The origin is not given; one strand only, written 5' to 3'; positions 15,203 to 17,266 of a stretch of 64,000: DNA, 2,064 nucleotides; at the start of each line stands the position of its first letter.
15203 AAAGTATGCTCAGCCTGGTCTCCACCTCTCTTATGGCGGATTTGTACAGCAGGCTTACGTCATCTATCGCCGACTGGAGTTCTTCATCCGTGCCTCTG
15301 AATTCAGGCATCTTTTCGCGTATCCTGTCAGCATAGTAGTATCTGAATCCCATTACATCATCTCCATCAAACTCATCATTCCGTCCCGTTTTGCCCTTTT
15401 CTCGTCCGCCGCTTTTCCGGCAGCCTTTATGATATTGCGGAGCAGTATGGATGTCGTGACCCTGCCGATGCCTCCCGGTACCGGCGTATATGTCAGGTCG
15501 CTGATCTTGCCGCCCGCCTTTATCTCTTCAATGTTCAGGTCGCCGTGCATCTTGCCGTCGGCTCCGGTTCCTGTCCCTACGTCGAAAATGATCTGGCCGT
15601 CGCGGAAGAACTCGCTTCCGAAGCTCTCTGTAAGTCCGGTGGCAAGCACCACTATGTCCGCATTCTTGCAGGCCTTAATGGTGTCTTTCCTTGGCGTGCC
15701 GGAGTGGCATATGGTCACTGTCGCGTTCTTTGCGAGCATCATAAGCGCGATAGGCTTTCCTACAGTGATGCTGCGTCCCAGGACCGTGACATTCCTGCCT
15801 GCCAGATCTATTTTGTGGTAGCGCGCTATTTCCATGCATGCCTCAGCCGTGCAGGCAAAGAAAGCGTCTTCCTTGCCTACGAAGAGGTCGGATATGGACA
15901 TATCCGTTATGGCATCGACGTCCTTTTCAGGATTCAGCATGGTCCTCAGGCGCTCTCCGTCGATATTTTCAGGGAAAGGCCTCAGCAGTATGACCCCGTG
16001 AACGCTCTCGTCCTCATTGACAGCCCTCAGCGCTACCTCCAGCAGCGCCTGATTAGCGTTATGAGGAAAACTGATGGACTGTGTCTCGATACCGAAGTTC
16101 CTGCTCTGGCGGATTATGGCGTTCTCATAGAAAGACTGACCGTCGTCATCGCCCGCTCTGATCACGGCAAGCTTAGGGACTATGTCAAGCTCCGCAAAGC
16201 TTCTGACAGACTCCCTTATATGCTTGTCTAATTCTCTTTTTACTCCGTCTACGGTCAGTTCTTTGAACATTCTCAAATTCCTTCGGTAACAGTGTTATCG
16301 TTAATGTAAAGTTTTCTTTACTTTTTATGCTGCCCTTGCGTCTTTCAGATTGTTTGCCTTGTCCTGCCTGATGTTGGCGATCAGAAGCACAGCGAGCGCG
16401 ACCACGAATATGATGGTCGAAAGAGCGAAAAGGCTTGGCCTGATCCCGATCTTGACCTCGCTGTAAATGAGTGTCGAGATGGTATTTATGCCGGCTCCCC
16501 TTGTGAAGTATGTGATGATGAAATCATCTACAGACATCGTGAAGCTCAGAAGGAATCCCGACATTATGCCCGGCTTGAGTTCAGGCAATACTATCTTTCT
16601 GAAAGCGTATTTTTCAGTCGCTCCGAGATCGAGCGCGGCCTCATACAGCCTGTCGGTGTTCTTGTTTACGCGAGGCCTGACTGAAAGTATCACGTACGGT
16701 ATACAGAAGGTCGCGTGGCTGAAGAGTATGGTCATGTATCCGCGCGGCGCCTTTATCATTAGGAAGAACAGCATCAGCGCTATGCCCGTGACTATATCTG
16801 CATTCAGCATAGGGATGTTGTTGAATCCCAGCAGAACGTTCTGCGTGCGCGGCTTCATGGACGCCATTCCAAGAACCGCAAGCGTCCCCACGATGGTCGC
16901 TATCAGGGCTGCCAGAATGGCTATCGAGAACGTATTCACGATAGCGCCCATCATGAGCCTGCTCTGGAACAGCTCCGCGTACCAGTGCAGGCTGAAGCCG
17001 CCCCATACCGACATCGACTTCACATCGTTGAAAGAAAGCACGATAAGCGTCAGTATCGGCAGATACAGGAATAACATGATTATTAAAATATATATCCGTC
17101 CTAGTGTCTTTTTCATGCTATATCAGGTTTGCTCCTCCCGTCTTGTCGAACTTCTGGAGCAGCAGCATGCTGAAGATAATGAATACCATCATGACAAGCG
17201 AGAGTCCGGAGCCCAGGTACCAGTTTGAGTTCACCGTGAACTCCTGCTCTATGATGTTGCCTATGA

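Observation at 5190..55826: Eight copies of a 20-bp palindrome, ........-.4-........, scattered through the window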

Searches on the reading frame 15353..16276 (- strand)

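Call 6: search_protein_families(library=ncbifam, proteins=[window:15353-16276:-], max_evalue=0.00001)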
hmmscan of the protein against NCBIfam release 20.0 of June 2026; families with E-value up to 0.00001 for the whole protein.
window:15353-16276:- (307 aa): 30 families (the best 25 are shown)
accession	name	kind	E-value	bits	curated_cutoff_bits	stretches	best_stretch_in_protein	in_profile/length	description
NF010769.0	PRK14172.1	equivalog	2.1e-63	214.2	392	1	12-285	14-276/278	bifunctional 5,10-methylene-tetrahydrofolate dehydrogenase/ 5,10-methylene-tetrahydrofolate cyclohydrolase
NF010783.0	PRK14186.1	equivalog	6e-58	196.3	333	1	13-294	11-290/297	bifunctional methylenetetrahydrofolate dehydrogenase/methenyltetrahydrofolate cyclohydrolase FolD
NF010786.0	PRK14189.1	subfamily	3.8e-57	193.6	421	1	13-291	12-283/285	bifunctional methylenetetrahydrofolate dehydrogenase/methenyltetrahydrofolate cyclohydrolase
NF010785.0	PRK14188.1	subfamily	7.2e-53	179.5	396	1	13-294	12-294/297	bifunctional methylenetetrahydrofolate dehydrogenase/methenyltetrahydrofolate cyclohydrolase FolD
NF010789.1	PRK14193.1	equivalog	1.1e-52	179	401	1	12-288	10-280/281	bifunctional methylenetetrahydrofolate dehydrogenase/methenyltetrahydrofolate cyclohydrolase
NF010787.0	PRK14191.1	equivalog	1.2e-52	178.8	423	1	12-290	9-281/285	bifunctional methylenetetrahydrofolate dehydrogenase/methenyltetrahydrofolate cyclohydrolase FolD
NF010776.0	PRK14179.1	equivalog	1.4e-52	178.6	445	1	14-290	12-282/284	bifunctional methylenetetrahydrofolate dehydrogenase/methenyltetrahydrofolate cyclohydrolase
NF010766.0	PRK14169.1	equivalog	8.5e-52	176.4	450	1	10-288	8-279/283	bifunctional methylenetetrahydrofolate dehydrogenase/methenyltetrahydrofolate cyclohydrolase FolD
NF010770.0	PRK14173.1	equivalog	1.5e-51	175.3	411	1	24-292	20-284/287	bifunctional 5,10-methylene-tetrahydrofolate dehydrogenase/ 5,10-methylene-tetrahydrofolate cyclohydrolase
NF010775.0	PRK14178.1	equivalog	1.7e-50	171.8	465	1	27-287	20-272/279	bifunctional methylenetetrahydrofolate dehydrogenase/methenyltetrahydrofolate cyclohydrolase FolD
NF010773.0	PRK14176.1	equivalog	4.7e-50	170.6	437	1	12-288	16-285/287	bifunctional 5,10-methylene-tetrahydrofolate dehydrogenase/ 5,10-methylene-tetrahydrofolate cyclohydrolase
NF010772.0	PRK14175.1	equivalog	1.4e-49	168.9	459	1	12-286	11-278/286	bifunctional methylenetetrahydrofolate dehydrogenase/methenyltetrahydrofolate cyclohydrolase FolD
NF010780.0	PRK14183.1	equivalog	1.8e-49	168.5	480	1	15-290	12-281/283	bifunctional 5,10-methylene-tetrahydrofolate dehydrogenase/ 5,10-methylene-tetrahydrofolate cyclohydrolase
NF010781.0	PRK14184.1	equivalog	3.2e-49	167.6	438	1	18-285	15-279/286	bifunctional 5,10-methylene-tetrahydrofolate dehydrogenase/ 5,10-methylene-tetrahydrofolate cyclohydrolase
NF010768.0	PRK14171.1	equivalog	6.7e-49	166.7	514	1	29-287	28-280/288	bifunctional methylenetetrahydrofolate dehydrogenase/methenyltetrahydrofolate cyclohydrolase FolD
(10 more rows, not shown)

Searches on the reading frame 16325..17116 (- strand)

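Call 6: search_protein_families(library=ncbifam, proteins=[window:16325-17116:-], max_evalue=0.00001)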
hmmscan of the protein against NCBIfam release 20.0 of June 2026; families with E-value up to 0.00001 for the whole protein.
window:16325-17116:- (263 aa): 21 families
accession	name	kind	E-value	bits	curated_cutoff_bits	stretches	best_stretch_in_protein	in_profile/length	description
NF043073.1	MMSYN1_0195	equivalog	2.5e-69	234.5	1250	1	1-251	1-248/1021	spermidine/putrescine ABC transporter permease/substrate-binding protein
NF007047.0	PRK09500.1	equivalog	2.5e-68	230.5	326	1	1-249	2-250/257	spermidine/putrescine ABC transporter permease PotC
NF007889.0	PRK10592.1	equivalog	3.7e-51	174.4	476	1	7-250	12-263/281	putrescine ABC transporter permease PotI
NF043074.1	MMSYN1_0196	equivalog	7.5e-17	61.5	350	1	9-249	17-258/277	spermidine/putrescine ABC transporter permease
NF011624.0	PRK15050.1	equivalog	2.9e-16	59.4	247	1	127-250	161-283/297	2-aminoethylphosphonate ABC transporter permease subunit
TIGR02141.1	modB_ABC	equivalog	4.6e-16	59.1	182.6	1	62-250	3-205/208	molybdate ABC transporter permease subunit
TIGR00969.1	3a0106s02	subfamily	7.8e-16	58.3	240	1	7-251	21-270/272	sulfate ABC transporter permease subunit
TIGR03255.1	PhnV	equivalog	1.6e-15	57.5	358.7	1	13-246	23-260/270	2-aminoethylphosphonate ABC transport system, membrane component PhnV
TIGR03262.1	PhnU2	equivalog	9.6e-15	54.2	593.25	1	6-262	7-268/546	putative 2-aminoethylphosphonate ABC transporter permease subunit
NF007044.0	PRK09497.1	equivalog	2.4e-14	53.5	348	1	11-256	17-279/285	spermidine/putrescine ABC transporter permease PotB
NF008208.0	PRK10971.1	equivalog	3.5e-13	49.7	415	1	10-253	21-269/277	sulfate/thiosulfate ABC transporter permease CysT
TIGR03226.1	PhnU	equivalog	4e-13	49.5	283.45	1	130-245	182-296/311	2-aminoethylphosphonate ABC transporter permease subunit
TIGR01581.1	Mo_ABC_porter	hypoth_equivalog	1.4e-12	47.6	210.3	1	51-245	15-224/225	ABC transporter permease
TIGR02139.1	permease_CysT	equivalog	2.2e-12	47.2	246.1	1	11-254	14-262/265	sulfate ABC transporter permease subunit CysT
NF006939.0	PRK09421.1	equivalog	3.2e-10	39.8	262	1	62-253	15-223/230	molybdate ABC transporter permease subunit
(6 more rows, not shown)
